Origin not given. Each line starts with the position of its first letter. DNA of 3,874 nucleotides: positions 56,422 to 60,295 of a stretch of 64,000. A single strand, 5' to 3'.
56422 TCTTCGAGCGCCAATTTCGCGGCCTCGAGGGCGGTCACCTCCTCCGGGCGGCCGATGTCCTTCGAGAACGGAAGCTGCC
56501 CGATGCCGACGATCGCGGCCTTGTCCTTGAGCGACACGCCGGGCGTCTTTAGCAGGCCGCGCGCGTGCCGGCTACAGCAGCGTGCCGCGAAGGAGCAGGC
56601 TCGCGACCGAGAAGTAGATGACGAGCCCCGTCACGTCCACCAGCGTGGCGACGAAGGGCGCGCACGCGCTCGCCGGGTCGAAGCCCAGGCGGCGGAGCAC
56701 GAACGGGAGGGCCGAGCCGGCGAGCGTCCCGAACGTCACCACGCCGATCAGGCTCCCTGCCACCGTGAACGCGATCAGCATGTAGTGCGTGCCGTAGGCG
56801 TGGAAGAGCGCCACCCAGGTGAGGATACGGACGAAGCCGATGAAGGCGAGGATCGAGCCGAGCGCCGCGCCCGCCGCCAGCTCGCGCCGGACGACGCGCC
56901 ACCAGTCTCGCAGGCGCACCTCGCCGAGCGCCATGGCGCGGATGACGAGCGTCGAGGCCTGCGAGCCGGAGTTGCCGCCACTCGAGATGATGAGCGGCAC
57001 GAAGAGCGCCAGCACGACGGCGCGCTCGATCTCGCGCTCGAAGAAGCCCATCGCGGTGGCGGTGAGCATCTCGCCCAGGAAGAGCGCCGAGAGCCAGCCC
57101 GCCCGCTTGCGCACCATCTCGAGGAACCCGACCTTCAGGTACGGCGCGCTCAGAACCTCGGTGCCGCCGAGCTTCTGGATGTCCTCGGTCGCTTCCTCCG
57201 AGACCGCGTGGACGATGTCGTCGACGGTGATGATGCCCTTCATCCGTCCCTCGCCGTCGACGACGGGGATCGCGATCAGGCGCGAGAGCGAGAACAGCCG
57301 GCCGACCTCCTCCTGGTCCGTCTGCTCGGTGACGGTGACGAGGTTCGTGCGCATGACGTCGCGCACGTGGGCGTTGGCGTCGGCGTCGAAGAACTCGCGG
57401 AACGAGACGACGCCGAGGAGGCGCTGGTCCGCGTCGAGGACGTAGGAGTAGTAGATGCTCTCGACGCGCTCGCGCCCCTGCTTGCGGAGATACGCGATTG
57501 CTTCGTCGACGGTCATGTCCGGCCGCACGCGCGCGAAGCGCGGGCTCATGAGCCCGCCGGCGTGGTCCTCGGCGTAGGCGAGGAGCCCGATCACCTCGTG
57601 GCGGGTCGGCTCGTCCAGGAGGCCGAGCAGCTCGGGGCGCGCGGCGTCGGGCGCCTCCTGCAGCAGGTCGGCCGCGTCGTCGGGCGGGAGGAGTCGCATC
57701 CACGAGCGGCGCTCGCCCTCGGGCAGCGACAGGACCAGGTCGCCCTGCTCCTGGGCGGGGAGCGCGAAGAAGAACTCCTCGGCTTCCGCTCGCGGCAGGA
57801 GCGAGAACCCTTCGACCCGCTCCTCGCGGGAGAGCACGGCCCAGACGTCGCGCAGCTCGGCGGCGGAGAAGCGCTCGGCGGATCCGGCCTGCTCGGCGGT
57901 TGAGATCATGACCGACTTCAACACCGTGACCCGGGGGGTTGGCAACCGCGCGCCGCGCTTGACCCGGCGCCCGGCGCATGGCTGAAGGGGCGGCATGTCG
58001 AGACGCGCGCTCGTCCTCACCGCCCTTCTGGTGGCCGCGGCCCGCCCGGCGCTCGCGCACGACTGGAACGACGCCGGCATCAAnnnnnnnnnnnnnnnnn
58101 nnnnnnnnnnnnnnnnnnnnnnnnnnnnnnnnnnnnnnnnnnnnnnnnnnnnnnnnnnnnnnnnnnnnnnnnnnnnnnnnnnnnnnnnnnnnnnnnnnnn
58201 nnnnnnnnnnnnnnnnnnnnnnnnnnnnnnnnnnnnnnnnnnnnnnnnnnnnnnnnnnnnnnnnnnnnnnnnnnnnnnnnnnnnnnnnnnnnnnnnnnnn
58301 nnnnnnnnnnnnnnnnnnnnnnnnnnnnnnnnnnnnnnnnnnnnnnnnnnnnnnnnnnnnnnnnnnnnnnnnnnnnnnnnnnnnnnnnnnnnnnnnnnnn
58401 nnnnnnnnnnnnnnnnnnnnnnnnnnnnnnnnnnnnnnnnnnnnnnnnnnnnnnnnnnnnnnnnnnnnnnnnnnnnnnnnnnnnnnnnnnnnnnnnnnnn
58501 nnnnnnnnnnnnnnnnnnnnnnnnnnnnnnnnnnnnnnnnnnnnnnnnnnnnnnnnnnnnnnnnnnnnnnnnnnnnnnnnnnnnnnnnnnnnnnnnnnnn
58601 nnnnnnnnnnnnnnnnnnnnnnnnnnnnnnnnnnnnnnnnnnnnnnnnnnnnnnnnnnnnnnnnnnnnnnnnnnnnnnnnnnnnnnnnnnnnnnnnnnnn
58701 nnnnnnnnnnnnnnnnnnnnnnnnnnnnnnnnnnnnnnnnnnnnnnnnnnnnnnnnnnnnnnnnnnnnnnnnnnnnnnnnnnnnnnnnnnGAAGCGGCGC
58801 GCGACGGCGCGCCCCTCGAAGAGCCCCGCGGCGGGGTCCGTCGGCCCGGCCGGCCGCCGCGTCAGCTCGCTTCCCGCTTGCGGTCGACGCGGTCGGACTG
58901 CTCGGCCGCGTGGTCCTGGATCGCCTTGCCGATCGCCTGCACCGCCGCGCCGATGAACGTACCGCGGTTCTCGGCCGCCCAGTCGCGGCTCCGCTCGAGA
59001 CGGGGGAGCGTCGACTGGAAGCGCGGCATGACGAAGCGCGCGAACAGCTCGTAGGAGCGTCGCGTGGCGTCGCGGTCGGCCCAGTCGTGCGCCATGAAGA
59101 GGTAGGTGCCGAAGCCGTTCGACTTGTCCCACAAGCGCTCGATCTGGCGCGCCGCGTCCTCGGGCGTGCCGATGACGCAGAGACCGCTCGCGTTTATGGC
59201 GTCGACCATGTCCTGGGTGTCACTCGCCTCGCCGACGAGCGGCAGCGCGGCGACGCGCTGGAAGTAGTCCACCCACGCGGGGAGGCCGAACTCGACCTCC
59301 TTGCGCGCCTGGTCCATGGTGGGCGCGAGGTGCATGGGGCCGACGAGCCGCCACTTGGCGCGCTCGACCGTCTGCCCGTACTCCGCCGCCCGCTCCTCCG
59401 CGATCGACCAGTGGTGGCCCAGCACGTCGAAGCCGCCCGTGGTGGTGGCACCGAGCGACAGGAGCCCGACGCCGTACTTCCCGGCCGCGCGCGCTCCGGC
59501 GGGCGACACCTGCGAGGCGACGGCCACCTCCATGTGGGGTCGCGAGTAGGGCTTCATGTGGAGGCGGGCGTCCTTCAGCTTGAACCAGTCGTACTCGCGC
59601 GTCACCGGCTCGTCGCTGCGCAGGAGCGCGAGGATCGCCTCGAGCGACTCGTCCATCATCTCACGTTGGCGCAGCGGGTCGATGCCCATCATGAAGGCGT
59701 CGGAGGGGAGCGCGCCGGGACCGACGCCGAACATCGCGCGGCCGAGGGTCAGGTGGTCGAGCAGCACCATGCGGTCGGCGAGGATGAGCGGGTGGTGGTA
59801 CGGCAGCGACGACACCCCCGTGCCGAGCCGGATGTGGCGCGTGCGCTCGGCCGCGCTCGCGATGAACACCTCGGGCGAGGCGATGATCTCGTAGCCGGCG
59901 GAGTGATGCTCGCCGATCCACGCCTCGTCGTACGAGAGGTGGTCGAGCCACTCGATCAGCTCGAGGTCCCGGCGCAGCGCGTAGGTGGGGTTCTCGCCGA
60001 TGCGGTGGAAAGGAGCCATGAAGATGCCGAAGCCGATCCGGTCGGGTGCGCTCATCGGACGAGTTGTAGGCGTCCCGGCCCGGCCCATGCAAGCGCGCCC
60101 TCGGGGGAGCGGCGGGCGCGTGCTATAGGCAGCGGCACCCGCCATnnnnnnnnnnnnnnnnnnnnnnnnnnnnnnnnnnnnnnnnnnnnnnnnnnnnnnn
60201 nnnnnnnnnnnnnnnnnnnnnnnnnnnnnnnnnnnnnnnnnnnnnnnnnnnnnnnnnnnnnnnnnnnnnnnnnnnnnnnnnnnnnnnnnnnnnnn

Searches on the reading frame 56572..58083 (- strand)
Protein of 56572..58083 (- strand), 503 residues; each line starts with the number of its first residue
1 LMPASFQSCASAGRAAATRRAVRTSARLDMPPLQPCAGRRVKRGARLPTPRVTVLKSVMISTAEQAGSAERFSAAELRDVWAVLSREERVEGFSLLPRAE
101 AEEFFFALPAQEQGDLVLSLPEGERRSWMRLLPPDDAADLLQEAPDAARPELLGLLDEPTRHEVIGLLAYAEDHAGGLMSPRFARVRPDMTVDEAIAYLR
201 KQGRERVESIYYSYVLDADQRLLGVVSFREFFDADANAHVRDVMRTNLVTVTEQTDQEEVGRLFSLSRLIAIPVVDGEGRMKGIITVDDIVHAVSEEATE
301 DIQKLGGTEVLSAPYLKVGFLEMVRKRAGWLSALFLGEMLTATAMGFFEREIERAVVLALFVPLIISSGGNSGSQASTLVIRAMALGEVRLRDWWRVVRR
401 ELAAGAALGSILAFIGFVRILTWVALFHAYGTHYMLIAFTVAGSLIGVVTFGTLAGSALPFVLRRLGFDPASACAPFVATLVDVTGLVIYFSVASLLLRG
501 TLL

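Call 57: search_protein_families(library=pfam, proteins=[window:56572-58083:-], max_evalue=0.0001)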
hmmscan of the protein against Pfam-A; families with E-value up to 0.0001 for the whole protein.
window:56572-58083:- (503 aa): 3 families
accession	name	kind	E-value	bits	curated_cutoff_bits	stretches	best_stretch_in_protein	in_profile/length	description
PF01769.21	MgtE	-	2.3e-36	125.3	27.6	1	362-493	1-125/125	Divalent cation transporter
PF00571.33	CBS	-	4.9e-22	78.4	24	2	240-295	1-56/57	CBS domain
PF03448.22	MgtE_N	-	2.9e-16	60.3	25.9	1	74-173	3-102/102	MgtE intracellular N domain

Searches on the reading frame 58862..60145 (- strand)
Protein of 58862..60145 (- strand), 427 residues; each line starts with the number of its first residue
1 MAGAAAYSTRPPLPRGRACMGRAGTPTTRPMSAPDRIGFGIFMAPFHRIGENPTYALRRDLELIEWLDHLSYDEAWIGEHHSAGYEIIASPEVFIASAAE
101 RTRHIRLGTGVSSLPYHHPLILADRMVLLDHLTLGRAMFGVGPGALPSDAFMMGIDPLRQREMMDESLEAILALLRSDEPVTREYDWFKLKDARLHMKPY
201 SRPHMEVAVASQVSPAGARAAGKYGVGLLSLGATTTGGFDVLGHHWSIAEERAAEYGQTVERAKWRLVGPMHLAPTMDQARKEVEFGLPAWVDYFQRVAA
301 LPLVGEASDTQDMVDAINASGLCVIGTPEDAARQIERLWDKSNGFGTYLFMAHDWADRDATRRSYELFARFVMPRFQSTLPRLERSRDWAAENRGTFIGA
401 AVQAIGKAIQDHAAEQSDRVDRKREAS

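Call 57: search_protein_families(library=pfam, proteins=[window:58862-60145:-], max_evalue=0.0001)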
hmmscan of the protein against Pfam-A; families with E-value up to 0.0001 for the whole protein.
window:58862-60145:- (427 aa): 1 family
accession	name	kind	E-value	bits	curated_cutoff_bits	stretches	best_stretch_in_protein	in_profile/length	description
PF00296.26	Bac_luciferase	-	6.4e-40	137.9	27.9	1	39-337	3-306/314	Luciferase-like monooxygenase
